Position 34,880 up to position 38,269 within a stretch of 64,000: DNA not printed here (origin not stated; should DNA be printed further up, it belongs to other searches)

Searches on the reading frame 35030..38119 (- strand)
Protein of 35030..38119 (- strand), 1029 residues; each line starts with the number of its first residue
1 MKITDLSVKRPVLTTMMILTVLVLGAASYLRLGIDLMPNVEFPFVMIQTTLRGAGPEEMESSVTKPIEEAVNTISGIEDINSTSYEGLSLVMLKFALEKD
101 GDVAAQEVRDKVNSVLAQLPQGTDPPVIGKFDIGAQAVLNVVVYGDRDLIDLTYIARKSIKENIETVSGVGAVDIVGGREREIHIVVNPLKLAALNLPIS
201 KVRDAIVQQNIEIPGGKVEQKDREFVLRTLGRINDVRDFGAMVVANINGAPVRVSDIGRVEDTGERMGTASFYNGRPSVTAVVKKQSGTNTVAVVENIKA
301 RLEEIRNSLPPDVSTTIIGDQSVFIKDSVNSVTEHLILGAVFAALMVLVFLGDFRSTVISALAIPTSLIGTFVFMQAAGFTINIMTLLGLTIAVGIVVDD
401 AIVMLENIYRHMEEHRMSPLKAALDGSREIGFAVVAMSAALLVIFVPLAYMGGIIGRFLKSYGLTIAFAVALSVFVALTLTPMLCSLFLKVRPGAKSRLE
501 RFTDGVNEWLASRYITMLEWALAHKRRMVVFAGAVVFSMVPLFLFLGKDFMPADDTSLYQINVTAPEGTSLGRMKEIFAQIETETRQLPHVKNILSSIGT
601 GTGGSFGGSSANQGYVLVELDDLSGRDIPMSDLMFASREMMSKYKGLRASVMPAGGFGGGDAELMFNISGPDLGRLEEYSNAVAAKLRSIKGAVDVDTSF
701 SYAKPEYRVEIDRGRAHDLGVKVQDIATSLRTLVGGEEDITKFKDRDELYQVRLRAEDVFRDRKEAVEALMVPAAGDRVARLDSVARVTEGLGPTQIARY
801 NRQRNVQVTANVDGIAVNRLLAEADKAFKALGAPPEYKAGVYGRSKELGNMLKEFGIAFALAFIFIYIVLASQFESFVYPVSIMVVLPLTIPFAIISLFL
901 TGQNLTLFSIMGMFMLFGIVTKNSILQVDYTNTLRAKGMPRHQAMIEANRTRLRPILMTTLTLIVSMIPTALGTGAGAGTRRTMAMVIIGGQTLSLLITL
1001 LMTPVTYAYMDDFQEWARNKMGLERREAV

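Call 97: search_protein_families(library=pfam, proteins=[window:35030-38119:-], max_evalue=0.00001)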
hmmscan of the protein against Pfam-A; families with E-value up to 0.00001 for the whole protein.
window:35030-38119:- (1029 aa): 2 families
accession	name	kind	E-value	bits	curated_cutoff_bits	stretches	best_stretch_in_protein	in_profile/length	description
PF00873.25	ACR_tran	-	1.6e-262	874.1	28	1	4-1010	2-1020/1021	AcrB/AcrD/AcrF family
PF03176.21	MMPL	-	3.8e-09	36.4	20.5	1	286-491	95-305/333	MMPL family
